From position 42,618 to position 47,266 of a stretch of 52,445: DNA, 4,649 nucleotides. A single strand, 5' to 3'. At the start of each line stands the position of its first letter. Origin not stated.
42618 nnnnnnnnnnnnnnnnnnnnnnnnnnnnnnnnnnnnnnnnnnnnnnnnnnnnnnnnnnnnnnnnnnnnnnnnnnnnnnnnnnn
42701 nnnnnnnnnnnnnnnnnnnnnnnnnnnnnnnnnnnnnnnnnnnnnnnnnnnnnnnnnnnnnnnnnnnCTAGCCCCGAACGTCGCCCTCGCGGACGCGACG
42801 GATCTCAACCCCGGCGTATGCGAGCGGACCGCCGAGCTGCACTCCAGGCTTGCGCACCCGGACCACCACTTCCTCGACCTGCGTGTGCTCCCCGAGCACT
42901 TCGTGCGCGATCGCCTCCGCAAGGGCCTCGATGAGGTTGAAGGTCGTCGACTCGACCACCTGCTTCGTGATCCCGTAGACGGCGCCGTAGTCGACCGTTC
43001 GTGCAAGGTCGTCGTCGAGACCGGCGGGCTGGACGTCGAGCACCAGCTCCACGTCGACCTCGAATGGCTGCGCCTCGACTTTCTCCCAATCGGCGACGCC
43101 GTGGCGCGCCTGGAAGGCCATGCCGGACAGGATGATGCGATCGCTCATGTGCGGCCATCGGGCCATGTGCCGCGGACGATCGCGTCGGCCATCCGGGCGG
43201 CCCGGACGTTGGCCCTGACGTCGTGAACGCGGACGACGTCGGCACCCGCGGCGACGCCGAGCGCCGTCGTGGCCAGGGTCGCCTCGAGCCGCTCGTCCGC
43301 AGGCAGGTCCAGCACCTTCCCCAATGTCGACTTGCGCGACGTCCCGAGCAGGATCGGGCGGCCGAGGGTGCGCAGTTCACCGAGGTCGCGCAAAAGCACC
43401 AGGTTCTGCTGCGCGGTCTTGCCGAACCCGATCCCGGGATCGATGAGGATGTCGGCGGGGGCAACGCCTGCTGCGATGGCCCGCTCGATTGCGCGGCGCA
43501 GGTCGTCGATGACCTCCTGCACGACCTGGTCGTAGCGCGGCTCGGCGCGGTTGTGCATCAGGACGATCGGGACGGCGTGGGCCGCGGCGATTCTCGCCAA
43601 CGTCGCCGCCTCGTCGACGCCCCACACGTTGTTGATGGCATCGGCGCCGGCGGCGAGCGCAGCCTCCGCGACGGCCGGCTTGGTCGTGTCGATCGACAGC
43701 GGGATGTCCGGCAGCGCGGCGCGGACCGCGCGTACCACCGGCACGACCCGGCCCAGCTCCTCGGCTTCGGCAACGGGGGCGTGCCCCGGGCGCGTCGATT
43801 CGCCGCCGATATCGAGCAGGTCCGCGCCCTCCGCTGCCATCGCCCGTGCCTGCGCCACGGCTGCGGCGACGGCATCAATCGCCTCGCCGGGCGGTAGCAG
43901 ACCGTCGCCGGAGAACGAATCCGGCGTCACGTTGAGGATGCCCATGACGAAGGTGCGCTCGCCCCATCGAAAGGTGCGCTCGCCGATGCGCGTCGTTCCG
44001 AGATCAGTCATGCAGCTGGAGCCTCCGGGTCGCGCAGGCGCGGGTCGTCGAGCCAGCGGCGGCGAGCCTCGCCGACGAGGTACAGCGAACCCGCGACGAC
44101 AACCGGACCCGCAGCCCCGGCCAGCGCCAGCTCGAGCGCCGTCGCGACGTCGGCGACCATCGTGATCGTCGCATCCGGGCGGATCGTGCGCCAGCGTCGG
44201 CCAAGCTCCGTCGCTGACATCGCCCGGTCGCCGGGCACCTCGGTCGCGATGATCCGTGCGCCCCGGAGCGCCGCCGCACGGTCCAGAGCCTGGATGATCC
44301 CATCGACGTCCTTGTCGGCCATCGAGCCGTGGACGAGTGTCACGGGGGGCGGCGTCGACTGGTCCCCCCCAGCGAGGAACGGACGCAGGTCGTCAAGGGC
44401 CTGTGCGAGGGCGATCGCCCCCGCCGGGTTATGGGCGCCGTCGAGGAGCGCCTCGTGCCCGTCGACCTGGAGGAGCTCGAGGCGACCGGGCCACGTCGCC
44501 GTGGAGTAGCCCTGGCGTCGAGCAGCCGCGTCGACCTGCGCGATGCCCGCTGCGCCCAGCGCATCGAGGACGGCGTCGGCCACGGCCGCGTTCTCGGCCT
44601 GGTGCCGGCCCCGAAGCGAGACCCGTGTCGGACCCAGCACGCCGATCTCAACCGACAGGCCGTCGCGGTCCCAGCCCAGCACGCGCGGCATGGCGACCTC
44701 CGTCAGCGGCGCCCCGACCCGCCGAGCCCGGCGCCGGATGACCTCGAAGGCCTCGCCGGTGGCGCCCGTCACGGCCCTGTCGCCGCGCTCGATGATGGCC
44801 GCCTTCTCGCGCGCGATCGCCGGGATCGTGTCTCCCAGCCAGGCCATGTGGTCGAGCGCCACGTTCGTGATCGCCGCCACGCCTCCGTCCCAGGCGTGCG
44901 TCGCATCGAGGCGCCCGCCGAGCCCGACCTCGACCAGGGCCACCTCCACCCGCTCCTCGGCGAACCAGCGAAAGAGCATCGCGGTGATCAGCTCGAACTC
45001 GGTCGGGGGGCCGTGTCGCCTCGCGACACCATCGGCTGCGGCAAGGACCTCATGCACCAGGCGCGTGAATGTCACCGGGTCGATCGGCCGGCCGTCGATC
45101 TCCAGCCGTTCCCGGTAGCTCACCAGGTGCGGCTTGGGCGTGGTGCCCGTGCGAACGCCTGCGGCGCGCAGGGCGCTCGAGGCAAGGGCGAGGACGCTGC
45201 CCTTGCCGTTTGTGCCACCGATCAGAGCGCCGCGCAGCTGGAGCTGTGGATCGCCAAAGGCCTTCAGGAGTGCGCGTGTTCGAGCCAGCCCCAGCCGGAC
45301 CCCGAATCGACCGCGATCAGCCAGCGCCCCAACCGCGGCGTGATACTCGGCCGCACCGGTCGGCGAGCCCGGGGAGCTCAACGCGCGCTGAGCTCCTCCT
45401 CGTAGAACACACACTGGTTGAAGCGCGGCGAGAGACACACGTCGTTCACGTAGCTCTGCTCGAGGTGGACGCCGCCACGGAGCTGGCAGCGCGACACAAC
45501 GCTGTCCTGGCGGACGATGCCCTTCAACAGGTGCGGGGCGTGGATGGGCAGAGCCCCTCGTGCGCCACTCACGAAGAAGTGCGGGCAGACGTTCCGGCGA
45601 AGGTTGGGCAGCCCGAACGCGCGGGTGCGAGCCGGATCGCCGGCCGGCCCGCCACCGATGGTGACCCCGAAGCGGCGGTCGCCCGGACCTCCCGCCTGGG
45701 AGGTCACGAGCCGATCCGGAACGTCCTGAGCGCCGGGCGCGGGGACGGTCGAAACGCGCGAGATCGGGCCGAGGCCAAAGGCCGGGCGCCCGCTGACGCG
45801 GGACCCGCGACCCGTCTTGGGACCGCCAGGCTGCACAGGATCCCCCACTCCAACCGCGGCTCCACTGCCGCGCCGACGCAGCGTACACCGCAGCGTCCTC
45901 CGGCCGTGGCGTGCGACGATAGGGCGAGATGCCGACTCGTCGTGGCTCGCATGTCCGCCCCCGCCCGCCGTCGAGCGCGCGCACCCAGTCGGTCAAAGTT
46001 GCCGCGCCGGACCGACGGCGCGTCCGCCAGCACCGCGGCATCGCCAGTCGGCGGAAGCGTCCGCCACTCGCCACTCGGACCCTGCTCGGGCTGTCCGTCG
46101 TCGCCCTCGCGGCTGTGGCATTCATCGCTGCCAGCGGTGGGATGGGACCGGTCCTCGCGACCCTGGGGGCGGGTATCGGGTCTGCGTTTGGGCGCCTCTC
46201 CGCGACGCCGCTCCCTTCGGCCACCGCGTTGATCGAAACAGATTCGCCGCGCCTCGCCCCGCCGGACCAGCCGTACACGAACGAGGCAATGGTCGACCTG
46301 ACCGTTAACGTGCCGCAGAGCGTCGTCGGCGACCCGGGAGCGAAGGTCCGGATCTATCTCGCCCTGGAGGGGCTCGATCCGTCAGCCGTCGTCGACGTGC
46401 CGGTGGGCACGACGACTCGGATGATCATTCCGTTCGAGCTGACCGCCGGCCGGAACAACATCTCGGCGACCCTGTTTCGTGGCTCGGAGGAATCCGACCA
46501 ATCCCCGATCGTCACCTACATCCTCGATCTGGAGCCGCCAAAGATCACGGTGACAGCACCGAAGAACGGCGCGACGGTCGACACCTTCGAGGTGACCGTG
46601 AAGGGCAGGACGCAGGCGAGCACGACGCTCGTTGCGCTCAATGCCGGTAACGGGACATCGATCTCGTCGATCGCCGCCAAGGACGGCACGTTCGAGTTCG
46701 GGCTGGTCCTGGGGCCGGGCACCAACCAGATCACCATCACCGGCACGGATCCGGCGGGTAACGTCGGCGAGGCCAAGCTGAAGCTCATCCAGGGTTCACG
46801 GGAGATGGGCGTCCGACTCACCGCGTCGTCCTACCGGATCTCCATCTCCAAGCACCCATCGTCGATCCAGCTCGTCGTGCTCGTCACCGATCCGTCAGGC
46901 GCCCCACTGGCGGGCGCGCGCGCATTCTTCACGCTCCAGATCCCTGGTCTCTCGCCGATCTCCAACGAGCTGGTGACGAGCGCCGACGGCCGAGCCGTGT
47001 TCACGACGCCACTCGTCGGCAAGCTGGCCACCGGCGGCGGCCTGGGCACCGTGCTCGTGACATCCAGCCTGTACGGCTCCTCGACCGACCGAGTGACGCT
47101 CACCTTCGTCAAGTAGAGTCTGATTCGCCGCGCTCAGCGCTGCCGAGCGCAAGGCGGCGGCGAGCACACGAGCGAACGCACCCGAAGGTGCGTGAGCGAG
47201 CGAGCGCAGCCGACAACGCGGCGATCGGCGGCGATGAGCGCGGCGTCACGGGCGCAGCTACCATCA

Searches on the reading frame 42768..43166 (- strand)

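Call 13: search_protein_families(library=pfam, proteins=[window:42768-43166:-], max_evalue=0.001)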
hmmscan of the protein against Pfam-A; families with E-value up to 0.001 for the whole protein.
window:42768-43166:- (132 aa): 1 family
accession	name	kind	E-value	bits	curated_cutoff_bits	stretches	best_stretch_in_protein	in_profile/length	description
PF02152.23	FolB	-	1.3e-35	122.8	31.8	1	11-123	1-113/113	Dihydroneopterin aldolase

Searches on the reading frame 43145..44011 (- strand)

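Call 13: search_protein_families(library=pfam, proteins=[window:43145-44011:-], max_evalue=0.001)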
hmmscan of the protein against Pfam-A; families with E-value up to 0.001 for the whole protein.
window:43145-44011:- (288 aa): 1 family
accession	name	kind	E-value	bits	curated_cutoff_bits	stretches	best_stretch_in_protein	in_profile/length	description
PF00809.28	Pterin_bind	-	3.8e-75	253.1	25.5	1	23-263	1-244/244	Pterin binding enzyme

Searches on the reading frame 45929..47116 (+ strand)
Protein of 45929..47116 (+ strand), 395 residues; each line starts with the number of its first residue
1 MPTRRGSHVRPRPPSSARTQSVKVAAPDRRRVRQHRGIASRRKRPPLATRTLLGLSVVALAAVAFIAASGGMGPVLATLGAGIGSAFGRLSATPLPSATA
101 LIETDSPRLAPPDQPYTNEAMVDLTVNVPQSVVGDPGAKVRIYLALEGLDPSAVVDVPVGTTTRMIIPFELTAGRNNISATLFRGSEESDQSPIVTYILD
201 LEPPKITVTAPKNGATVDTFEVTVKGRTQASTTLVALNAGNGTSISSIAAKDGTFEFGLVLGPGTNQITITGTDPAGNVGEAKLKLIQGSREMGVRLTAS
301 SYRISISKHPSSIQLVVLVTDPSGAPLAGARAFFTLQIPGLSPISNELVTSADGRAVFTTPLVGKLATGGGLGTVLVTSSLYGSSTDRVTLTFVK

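Call 13: search_protein_families(library=pfam, proteins=[window:45929-47116:+], max_evalue=0.001)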
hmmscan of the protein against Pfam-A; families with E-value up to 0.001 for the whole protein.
window:45929-47116:+ (395 aa): 3 families
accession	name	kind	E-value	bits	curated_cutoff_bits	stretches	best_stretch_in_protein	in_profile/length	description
PF09136.16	Glucodextran_B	-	8.2e-09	35.7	27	1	204-282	1-75/83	Glucodextranase, domain B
PF17936.7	Big_6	-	0.00041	21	27.6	0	215-282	8-76/83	Bacterial Ig domain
PF19077.6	Big_13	-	0.00093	20.1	27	0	223-284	32-96/102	Bacterial Ig-like domain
